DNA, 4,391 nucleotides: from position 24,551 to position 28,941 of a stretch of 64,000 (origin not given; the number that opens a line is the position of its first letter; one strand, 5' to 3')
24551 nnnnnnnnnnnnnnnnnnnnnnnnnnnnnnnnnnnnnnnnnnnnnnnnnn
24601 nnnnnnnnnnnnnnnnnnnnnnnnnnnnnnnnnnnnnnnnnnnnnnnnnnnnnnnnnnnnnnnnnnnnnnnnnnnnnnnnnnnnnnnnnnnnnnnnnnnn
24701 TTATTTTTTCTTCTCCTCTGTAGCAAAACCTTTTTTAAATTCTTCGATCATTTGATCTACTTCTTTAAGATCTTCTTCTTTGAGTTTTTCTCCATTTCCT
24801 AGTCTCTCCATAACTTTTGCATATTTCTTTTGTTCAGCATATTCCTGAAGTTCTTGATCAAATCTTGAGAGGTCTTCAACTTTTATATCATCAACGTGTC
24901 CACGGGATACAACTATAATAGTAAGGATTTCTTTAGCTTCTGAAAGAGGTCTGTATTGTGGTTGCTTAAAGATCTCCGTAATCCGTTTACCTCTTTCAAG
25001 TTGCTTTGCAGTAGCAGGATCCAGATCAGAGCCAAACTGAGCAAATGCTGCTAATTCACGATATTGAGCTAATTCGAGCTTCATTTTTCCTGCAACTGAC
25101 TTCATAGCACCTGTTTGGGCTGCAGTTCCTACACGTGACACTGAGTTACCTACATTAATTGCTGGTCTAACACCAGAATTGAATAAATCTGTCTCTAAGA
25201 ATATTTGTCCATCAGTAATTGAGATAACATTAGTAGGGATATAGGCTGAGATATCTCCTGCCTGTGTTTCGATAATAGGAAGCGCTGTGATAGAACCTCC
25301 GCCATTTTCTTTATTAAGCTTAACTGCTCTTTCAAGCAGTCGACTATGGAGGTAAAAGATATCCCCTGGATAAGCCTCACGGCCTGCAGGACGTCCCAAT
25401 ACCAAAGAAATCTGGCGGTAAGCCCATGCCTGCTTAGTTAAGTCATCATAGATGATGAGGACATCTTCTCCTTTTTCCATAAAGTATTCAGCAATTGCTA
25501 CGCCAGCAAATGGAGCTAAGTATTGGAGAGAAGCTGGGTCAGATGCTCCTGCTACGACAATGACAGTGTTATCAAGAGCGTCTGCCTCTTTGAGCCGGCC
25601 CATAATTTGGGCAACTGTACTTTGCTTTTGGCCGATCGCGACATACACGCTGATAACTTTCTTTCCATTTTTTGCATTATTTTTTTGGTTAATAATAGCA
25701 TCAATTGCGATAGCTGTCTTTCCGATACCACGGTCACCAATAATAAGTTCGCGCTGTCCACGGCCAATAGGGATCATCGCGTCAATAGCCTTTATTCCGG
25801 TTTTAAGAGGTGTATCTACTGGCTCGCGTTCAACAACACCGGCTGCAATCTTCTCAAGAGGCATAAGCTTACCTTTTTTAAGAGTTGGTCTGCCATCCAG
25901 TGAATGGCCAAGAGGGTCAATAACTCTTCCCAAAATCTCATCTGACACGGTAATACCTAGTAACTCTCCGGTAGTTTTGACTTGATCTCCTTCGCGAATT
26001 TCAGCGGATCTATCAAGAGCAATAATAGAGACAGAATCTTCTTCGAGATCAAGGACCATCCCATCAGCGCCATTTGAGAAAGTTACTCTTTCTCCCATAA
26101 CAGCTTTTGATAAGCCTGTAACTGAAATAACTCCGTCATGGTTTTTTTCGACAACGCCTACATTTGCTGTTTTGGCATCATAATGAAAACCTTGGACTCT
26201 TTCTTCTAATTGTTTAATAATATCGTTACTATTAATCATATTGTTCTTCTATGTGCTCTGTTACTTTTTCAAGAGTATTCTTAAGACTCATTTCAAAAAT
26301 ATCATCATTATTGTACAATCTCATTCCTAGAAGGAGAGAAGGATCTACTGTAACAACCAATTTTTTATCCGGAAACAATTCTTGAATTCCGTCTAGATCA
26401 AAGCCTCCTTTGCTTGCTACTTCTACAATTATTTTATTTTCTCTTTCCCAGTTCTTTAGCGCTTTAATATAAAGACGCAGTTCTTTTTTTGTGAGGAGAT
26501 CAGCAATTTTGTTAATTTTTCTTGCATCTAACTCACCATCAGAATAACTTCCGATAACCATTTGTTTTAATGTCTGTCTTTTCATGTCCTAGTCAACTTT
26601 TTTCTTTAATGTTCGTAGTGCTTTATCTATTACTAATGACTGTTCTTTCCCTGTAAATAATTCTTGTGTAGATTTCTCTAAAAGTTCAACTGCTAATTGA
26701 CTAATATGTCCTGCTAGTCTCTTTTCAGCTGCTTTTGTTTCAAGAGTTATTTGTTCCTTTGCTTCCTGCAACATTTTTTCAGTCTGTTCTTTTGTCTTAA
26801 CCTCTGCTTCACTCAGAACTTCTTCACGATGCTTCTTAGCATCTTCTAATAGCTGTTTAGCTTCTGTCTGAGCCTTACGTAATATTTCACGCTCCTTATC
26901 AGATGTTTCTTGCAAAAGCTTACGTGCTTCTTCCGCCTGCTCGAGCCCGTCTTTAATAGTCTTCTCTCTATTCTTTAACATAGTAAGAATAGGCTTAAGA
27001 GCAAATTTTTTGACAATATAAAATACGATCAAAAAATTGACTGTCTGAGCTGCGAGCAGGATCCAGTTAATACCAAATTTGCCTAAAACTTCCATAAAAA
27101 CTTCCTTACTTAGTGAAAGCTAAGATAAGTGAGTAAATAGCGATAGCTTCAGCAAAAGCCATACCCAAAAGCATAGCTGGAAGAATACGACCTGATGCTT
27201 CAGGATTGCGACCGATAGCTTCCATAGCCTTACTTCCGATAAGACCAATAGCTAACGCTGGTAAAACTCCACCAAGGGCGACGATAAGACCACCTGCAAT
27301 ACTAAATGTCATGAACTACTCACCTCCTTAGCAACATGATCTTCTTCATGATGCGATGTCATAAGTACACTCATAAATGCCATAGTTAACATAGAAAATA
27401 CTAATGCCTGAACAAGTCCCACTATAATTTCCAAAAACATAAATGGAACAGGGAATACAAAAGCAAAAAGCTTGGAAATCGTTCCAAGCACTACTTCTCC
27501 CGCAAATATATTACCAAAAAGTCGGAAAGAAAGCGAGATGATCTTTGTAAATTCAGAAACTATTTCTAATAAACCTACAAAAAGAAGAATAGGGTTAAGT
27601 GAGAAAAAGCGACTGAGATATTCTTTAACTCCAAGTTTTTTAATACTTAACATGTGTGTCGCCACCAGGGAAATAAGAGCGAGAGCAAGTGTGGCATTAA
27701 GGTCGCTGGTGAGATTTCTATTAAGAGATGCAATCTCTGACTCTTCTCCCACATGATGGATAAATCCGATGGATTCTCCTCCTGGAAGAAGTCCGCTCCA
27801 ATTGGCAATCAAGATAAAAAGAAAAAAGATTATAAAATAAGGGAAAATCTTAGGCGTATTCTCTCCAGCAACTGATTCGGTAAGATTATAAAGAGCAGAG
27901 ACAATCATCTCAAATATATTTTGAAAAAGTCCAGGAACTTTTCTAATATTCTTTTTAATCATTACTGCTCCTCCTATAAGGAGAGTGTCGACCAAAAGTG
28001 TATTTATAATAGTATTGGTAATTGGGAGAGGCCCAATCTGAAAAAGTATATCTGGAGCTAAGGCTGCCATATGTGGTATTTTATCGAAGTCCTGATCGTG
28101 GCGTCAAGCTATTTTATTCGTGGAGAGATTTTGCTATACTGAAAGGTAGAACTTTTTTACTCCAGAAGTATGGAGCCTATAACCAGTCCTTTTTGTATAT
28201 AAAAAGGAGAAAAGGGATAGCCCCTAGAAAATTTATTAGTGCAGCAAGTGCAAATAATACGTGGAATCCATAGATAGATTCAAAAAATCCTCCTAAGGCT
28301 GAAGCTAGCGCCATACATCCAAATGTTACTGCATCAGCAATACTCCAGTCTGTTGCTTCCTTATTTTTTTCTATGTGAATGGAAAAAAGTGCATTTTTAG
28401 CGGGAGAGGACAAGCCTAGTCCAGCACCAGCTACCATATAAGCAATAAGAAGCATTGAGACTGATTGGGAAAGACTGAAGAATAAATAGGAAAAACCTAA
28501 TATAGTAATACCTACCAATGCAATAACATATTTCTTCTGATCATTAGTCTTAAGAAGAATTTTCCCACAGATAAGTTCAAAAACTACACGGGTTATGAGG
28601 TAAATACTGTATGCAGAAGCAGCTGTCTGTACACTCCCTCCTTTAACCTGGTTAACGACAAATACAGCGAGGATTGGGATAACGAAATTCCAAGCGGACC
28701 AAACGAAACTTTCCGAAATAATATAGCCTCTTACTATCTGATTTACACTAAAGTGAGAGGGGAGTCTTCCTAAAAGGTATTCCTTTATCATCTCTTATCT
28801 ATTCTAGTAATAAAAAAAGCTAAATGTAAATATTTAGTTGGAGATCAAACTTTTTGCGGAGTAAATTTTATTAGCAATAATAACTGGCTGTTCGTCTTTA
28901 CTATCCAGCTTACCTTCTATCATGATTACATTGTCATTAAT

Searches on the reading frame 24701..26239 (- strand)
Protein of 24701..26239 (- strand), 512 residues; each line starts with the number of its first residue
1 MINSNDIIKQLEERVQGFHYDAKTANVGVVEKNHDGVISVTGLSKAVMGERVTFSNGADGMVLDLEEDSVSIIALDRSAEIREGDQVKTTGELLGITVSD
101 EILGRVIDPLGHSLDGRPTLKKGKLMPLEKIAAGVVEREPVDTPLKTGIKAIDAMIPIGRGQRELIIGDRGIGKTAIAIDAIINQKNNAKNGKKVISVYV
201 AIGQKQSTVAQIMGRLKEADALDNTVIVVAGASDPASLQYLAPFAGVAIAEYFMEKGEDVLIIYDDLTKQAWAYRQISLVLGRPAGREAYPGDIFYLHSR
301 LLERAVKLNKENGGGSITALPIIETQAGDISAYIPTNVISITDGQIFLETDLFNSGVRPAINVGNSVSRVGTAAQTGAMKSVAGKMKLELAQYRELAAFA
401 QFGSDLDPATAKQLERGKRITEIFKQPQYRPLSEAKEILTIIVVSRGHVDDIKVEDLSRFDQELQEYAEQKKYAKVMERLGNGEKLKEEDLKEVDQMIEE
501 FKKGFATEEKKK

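Call 34: search_protein_families(library=pfam, max_evalue=0.00001, proteins=[window:24701-26239:-])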
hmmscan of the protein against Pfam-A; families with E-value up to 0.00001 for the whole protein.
window:24701-26239:- (512 aa): 3 families
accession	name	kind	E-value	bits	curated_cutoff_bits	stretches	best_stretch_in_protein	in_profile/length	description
PF00006.31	ATP-synt_ab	-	8.3e-84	280.9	29.5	1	148-368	1-213/213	ATP synthase alpha/beta family, nucleotide-binding domain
PF00306.32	ATP-synt_ab_C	-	2e-41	141.7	27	1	375-501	1-126/126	ATP synthase alpha/beta chain, C terminal domain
PF02874.29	ATP-synt_ab_N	-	6.1e-07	30.3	20.9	1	33-91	11-69/69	ATP synthase alpha/beta family, beta-barrel domain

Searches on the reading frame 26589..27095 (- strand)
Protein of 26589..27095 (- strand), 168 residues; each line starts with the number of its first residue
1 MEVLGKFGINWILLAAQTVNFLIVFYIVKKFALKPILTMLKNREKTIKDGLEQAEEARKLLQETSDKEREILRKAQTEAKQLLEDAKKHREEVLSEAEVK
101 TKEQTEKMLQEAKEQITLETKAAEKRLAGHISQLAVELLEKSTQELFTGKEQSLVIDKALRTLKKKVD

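Call 34: search_protein_families(library=pfam, max_evalue=0.00001, proteins=[window:26589-27095:-])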
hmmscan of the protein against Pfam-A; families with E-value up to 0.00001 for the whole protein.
window:26589-27095:- (168 aa): 1 family
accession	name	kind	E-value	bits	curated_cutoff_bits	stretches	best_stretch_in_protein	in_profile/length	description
PF00430.23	ATP-synt_B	-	4.2e-23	82.3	28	1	14-141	2-129/132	ATP synthase B/B' CF(0)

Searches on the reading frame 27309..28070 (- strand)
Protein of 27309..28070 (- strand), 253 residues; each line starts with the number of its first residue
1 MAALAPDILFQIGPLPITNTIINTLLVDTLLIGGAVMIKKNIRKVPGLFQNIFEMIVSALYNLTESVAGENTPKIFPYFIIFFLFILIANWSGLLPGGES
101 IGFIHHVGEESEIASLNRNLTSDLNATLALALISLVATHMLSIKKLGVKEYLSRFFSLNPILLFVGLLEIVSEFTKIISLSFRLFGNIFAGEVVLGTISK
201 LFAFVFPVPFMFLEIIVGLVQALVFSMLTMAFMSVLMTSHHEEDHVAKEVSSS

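Call 34: search_protein_families(library=pfam, max_evalue=0.00001, proteins=[window:27309-28070:-])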
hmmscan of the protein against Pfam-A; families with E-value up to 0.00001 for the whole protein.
window:27309-28070:- (253 aa): 1 family
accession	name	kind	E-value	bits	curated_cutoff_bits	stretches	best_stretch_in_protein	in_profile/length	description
PF00119.25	ATP-synt_A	-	9.6e-45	153.5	33.9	1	27-234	7-217/217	ATP synthase A chain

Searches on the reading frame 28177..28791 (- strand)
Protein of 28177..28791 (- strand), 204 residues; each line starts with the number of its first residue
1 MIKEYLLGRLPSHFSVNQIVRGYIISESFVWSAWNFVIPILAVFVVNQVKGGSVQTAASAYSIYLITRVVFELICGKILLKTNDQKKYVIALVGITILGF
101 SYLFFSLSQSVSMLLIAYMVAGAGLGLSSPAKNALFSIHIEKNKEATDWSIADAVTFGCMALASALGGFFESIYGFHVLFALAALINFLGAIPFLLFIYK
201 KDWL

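Call 34: search_protein_families(library=pfam, max_evalue=0.00001, proteins=[window:28177-28791:-])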
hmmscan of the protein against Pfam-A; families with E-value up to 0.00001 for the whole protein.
window:28177-28791:- (204 aa): 1 family
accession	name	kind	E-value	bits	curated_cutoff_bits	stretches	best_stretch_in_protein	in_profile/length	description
PF07690.21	MFS_1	-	1.2e-14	54.4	33.4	1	28-198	6-172/347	Major Facilitator Superfamily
